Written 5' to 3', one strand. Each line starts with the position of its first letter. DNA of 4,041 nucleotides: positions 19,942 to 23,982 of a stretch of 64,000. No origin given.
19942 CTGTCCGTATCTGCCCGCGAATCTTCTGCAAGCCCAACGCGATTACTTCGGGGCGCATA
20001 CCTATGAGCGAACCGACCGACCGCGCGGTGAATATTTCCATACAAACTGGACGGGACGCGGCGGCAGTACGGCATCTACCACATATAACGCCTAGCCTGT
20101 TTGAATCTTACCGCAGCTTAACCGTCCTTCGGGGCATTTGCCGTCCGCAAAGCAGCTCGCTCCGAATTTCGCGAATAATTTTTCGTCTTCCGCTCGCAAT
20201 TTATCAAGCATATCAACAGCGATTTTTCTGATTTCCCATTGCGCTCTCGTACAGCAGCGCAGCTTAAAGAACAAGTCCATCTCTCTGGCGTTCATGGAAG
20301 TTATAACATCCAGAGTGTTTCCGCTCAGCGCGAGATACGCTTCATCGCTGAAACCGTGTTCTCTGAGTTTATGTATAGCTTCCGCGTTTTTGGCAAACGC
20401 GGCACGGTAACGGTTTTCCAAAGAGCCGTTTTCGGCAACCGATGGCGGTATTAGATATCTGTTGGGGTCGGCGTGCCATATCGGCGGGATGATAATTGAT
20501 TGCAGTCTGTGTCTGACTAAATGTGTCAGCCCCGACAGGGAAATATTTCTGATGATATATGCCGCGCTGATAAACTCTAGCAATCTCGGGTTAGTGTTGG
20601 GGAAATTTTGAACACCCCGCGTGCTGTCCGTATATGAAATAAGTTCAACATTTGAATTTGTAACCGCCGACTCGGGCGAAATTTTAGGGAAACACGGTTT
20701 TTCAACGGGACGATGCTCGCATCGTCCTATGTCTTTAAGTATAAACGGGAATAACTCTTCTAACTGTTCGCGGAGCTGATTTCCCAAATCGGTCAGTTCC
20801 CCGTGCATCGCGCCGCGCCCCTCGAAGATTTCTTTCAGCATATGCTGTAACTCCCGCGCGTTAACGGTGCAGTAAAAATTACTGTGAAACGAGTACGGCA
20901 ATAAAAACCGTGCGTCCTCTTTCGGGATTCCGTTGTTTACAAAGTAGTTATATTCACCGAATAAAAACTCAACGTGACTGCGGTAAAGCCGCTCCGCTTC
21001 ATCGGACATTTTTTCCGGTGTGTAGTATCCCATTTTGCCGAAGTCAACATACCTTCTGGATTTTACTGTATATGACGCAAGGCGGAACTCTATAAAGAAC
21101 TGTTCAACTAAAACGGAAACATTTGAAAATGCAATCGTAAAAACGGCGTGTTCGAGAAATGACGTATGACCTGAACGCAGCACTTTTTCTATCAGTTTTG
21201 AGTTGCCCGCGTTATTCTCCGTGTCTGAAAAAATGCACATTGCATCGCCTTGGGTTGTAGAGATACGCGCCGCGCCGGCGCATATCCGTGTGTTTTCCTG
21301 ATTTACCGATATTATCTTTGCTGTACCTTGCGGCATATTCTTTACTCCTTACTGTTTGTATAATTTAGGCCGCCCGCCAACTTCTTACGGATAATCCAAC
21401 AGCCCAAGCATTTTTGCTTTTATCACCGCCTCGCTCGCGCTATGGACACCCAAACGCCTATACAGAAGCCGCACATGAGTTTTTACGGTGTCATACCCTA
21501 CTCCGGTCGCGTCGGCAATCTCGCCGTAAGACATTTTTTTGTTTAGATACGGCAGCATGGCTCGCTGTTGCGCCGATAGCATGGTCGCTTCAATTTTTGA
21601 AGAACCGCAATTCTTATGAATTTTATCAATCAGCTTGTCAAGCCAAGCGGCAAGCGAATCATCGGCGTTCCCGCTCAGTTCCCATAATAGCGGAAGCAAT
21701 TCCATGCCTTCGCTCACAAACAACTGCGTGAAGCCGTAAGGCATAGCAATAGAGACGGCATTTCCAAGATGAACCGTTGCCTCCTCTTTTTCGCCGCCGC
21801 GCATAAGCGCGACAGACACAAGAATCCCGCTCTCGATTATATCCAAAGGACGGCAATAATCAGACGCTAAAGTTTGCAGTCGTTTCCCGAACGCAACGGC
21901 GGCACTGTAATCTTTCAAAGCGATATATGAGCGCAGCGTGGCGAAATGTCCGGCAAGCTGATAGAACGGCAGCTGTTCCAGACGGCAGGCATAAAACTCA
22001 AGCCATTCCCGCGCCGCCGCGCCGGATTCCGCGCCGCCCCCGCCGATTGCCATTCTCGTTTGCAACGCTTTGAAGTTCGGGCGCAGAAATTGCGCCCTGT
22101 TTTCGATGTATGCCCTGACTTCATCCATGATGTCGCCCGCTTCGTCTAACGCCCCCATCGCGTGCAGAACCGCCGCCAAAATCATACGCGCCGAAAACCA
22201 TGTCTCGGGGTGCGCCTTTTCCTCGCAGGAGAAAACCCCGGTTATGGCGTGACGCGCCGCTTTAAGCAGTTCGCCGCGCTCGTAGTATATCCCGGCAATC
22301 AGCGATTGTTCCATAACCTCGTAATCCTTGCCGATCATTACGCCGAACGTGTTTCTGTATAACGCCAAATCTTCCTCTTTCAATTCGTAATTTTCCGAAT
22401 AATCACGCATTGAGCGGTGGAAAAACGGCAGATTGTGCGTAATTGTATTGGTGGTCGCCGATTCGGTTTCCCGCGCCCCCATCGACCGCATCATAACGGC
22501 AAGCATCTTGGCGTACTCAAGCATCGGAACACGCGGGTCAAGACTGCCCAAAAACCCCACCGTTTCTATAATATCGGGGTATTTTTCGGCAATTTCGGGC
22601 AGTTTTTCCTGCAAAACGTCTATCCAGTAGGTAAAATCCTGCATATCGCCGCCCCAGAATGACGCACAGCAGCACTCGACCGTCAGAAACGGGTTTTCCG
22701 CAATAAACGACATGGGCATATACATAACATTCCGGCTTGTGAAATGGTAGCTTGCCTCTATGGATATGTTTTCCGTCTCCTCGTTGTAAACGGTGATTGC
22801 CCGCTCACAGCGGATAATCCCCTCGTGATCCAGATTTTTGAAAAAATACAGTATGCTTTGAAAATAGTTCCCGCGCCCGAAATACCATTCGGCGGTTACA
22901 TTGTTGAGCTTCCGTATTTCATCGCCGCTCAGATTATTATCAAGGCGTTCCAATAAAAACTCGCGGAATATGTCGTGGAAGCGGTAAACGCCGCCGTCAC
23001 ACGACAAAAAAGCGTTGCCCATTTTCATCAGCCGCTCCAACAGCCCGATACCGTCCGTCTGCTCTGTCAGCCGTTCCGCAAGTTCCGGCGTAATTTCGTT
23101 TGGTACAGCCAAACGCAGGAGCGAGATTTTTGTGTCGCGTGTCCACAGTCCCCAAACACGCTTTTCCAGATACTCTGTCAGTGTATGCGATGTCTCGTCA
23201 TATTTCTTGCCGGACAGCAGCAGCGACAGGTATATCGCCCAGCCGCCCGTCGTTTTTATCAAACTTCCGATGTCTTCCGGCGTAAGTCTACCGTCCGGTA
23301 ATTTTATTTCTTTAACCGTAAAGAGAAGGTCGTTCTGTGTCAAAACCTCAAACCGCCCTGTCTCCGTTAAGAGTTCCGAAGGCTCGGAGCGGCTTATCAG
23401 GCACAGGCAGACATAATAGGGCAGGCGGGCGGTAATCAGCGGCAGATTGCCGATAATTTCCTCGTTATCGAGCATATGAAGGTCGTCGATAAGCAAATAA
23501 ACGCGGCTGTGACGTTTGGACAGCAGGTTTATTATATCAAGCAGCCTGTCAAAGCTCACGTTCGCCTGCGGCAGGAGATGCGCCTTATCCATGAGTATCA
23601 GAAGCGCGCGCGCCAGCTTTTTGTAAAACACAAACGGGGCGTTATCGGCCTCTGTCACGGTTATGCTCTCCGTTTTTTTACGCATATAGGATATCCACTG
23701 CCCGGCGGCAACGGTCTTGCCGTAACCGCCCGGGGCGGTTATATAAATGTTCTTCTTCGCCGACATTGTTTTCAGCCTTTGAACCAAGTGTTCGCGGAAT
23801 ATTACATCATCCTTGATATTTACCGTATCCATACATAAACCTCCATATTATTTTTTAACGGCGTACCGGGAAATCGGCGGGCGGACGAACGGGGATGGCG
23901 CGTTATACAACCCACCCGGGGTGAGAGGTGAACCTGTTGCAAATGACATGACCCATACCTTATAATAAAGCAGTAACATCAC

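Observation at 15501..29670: Three secreted paralogs with unrelated heads and a shared ~260-280-aa lysine-rich module of unknown function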

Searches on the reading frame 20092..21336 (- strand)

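Call 16: search_protein_families(library=pfam, proteins=[window:20092-21336:-], max_evalue=0.001)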
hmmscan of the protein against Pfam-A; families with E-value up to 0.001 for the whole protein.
window:20092-21336:- (414 aa): 1 family
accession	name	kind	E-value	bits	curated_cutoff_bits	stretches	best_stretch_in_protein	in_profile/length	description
PF02511.20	Thy1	-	3.5e-62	210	24.8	2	8-197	2-190/191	Thymidylate synthase complementing protein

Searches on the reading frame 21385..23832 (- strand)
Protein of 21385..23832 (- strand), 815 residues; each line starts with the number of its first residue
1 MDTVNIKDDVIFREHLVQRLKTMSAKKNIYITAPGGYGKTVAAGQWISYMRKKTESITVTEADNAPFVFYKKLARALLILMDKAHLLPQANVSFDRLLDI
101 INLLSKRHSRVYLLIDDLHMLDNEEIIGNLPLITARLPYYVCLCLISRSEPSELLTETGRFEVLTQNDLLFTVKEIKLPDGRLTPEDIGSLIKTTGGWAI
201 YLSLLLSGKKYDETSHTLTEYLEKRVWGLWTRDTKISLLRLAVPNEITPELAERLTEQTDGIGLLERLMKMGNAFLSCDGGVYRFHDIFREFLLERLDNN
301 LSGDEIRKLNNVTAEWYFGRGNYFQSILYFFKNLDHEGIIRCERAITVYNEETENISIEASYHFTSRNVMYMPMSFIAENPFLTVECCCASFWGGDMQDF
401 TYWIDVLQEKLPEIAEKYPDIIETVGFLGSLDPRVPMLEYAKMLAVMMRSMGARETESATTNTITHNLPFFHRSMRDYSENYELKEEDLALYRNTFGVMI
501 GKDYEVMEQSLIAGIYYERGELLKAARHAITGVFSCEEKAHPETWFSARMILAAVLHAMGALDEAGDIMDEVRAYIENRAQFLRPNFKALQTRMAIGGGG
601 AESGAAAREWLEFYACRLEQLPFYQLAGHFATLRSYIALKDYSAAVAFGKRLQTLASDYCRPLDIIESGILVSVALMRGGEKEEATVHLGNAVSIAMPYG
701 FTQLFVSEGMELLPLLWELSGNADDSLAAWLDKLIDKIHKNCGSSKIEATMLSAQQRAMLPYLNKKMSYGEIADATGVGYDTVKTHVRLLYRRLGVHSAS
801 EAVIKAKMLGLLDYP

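Call 16: search_protein_families(library=pfam, proteins=[window:21385-23832:-], max_evalue=0.001)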
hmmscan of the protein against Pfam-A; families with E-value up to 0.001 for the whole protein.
window:21385-23832:- (815 aa): 2 families
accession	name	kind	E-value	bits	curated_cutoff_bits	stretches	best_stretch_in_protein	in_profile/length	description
PF17874.7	TPR_MalT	-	4.3e-22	79.3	45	1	511-719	127-333/336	MalT-like TPR region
PF00196.25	GerE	-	1.3e-07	31.5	23.5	1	751-806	2-57/57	Bacterial regulatory proteins, luxR family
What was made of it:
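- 21385..23832 (-): MalT-like/LuxR-type regulator (TPR_MalT + GerE HTH), transcribed divergently from P2. Candidate regulator of P2/P3 only. Pfam hits (call 16).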
